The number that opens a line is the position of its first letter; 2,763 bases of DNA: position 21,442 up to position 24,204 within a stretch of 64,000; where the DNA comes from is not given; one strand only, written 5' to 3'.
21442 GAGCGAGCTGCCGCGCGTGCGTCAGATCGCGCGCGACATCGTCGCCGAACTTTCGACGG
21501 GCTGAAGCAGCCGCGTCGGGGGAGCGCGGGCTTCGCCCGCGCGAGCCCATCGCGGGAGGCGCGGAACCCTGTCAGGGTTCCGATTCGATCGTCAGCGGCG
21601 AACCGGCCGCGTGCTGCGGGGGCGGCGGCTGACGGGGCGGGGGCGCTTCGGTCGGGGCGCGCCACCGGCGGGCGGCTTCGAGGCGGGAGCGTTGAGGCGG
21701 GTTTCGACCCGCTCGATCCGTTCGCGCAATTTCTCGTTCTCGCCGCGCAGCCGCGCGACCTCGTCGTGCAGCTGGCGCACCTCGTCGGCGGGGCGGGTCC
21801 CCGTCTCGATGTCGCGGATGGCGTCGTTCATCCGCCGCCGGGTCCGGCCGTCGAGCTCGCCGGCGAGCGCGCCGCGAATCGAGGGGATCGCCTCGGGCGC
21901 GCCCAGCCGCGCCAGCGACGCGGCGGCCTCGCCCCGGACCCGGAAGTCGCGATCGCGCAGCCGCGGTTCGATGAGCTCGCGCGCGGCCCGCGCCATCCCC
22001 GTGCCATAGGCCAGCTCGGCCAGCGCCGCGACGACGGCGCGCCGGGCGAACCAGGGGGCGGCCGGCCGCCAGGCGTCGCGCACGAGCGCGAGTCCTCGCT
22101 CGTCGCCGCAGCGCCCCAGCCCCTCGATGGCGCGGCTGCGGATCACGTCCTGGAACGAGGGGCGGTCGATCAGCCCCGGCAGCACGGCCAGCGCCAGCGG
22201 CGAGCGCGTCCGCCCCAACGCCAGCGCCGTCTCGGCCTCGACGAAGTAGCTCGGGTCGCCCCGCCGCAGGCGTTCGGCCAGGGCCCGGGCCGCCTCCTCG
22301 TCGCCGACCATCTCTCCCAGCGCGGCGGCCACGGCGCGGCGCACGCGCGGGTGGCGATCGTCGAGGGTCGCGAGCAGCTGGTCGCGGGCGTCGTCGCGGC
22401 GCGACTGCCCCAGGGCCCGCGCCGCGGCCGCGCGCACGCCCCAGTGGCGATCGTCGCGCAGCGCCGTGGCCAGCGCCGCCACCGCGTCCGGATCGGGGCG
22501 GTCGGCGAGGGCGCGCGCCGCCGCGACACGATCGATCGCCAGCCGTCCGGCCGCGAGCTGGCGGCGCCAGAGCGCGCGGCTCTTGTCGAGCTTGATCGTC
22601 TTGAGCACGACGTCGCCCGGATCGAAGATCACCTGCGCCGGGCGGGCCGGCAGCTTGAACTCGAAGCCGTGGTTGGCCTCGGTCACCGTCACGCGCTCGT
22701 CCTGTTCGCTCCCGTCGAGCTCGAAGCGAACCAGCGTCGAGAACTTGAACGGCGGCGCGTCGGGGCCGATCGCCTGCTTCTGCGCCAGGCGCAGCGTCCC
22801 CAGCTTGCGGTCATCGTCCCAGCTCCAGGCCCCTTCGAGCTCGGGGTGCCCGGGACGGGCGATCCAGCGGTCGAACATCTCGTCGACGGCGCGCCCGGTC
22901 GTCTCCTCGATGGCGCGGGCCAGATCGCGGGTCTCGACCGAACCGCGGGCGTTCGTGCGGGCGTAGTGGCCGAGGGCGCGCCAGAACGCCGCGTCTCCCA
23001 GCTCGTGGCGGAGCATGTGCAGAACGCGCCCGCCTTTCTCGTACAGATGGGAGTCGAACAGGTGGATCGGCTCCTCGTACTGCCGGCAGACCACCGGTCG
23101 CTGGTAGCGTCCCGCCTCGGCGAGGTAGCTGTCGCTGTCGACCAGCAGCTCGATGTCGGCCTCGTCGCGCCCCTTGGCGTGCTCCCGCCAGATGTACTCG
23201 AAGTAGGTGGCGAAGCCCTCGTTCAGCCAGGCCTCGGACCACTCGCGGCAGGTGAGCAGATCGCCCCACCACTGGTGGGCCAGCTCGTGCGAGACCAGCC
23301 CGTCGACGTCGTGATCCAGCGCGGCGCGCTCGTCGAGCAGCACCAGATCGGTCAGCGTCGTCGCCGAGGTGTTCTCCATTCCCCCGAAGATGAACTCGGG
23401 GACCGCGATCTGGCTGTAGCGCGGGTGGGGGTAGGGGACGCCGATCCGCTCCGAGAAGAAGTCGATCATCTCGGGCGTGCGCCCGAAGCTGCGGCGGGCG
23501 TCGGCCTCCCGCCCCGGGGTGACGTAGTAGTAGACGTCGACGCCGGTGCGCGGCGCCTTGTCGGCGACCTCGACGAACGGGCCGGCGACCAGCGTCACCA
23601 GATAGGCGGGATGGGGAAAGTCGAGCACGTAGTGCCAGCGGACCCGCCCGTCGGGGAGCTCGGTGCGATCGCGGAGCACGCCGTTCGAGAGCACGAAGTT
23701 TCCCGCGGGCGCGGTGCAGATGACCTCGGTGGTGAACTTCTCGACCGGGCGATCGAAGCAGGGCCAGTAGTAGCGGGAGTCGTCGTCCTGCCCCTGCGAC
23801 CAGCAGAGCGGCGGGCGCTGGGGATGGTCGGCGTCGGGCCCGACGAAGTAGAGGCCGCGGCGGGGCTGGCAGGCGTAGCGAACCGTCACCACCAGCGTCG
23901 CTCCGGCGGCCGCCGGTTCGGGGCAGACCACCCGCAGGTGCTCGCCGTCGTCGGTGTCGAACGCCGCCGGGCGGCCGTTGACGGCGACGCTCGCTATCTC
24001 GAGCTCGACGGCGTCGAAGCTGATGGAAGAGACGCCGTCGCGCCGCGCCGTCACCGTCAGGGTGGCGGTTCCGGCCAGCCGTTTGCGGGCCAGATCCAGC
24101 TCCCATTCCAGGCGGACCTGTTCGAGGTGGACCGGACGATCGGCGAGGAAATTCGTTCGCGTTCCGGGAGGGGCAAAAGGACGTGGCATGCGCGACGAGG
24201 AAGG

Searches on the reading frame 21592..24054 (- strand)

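Call 65: search_protein_families(library=pfam, proteins=[window:21592-24054:-], max_evalue=0.001)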
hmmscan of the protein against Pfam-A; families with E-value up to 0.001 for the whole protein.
window:21592-24054:- (820 aa): 5 families
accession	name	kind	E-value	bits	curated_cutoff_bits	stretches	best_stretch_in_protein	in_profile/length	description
PF01433.26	Peptidase_M1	-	3.7e-51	174.2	27.7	1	191-397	4-218/218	Peptidase family M1 domain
PF13646.12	HEAT_2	-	1.4e-37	128.2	27.7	5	531-606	7-81/88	HEAT repeats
PF17900.6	Peptidase_M1_N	-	3.7e-14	53.7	25.8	1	8-152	32-186/186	Peptidase M1 N-terminal domain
PF03130.22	HEAT_PBS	-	2.4e-08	34.1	20.9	0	706-731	1-26/27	PBS lyase HEAT-like repeat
PF02985.28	HEAT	-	4.5e-05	23.8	23.5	0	559-583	4-28/31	HEAT repeat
